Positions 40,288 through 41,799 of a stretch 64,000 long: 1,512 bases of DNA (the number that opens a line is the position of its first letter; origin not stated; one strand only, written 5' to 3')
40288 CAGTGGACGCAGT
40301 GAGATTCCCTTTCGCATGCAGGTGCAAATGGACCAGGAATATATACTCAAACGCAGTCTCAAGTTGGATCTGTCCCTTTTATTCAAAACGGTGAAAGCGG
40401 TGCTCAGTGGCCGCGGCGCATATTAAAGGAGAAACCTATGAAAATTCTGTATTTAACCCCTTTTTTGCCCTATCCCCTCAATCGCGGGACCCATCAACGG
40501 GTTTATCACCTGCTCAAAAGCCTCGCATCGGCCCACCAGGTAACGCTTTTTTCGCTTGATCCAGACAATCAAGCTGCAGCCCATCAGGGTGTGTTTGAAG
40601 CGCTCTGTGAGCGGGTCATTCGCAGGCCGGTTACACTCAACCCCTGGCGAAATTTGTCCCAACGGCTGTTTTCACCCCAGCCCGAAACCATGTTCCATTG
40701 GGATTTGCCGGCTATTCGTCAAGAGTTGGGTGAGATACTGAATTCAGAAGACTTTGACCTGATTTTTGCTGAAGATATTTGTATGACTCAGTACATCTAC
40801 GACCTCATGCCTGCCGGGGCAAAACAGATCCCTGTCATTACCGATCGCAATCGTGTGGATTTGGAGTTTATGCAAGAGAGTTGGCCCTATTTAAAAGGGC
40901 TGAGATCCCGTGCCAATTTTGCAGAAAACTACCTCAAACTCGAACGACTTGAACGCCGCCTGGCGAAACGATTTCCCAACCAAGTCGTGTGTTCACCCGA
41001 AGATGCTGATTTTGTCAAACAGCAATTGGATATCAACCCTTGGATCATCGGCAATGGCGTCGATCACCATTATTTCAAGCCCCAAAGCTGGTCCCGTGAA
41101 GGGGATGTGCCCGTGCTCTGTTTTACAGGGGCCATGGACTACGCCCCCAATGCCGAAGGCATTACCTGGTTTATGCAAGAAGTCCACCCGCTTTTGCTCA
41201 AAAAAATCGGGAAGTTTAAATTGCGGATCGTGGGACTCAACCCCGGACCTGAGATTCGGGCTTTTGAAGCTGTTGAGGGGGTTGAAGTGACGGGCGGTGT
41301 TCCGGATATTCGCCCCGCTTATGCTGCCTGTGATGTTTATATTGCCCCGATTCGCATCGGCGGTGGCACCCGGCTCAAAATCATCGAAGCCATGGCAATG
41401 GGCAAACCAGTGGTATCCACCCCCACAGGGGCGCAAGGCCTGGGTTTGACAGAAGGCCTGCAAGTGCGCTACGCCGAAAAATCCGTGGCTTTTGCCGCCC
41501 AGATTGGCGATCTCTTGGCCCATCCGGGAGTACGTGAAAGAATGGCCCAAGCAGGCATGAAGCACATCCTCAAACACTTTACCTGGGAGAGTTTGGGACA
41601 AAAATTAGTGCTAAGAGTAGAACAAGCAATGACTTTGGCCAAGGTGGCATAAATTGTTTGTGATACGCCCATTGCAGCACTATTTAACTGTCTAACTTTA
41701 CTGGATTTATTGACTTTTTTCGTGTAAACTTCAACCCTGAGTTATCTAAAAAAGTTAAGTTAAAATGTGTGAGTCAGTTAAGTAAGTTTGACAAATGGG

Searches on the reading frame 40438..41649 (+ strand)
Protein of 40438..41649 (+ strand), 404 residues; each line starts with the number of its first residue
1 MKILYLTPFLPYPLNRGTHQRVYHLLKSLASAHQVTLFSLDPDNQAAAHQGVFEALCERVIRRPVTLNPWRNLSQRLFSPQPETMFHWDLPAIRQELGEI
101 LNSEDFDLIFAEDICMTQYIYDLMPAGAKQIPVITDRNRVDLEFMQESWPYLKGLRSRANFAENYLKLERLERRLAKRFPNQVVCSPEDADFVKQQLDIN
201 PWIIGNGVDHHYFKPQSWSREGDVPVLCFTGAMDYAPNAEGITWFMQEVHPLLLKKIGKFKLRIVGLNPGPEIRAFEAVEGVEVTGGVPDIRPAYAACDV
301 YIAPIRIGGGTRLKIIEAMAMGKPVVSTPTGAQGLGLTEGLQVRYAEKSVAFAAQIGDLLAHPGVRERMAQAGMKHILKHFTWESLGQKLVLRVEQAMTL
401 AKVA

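Call 3: search_protein_families(library=pfam, proteins=[window:40438-41649:+], max_evalue=0.01)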
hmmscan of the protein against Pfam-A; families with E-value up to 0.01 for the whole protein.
window:40438-41649:+ (404 aa): 4 families
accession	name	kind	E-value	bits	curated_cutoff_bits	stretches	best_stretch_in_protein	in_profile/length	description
PF13692.12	Glyco_trans_1_4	-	3.1e-27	96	27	1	225-361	2-141/142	Glycosyl transferases group 1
PF13524.12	Glyco_trans_1_2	-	1.4e-12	48.2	25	1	254-386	6-138/144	Glycosyl transferase-like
PF00534.26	Glycos_transf_1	-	9.6e-10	38.7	26.4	1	249-375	36-171/172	Glycosyl transferases group 1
PF13439.12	Glyco_transf_4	-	3.4e-08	34.1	28.5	1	17-210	3-168/170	Glycosyltransferase Family 4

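Call 6: search_protein_families(library=ncbifam, proteins=[window:40438-41649:+], max_evalue=0.001)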
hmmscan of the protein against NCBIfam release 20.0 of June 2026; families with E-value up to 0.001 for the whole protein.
window:40438-41649:+ (404 aa): 10 families
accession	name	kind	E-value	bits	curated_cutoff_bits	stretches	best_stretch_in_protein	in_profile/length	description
TIGR03087.1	stp1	hypoth_equivalog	1.5e-73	248.3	316.65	1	3-386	1-386/397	TIGR03087 family PEP-CTERM/XrtA system glycosyltransferase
TIGR03088.1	stp2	hypoth_equivalog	1.4e-07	30.9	409.05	1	184-387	142-363/374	TIGR03088 family PEP-CTERM/XrtA system glycosyltransferase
TIGR04047.1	MSMEG_0565_glyc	hypoth_equivalog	4.4e-07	29.3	259.85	0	282-386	259-363/373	MSMEG_0565 family glycosyltransferase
NF041876.1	EPS_EpsE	equivalog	1.8e-05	24.2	400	1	311-384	308-383/389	exopolysaccharide biosynthesis GT4 family glycosyltransferase EpsE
TIGR02149.1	glgA_Coryne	subfamily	1.8e-05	24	302.4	1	289-391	275-384/391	glycogen synthase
TIGR03449.1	mycothiol_MshA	equivalog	2.1e-05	23.6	462.5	1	311-398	316-404/406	D-inositol-3-phosphate glycosyltransferase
NF053787.1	GlcN_PG_synth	equivalog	0.00022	20.2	480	1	313-395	276-357/361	N-acetylglucosaminyl phosphatidylglycerol synthase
TIGR04063.1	stp3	hypoth_equivalog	0.00023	20.2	442.05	1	204-385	185-383/397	TIGR04063 family PEP-CTERM/XrtA system glycosyltransferase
NF038229.1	Glyco4_Geo_Pelo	equivalog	0.0009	18.3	400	0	314-388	253-327/338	GPMC system family 4 glycosyltransferase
NF012028.0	PRK15484.1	subfamily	0.00097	18.3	618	0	292-390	271-371/380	lipopolysaccharide N-acetylglucosaminyltransferase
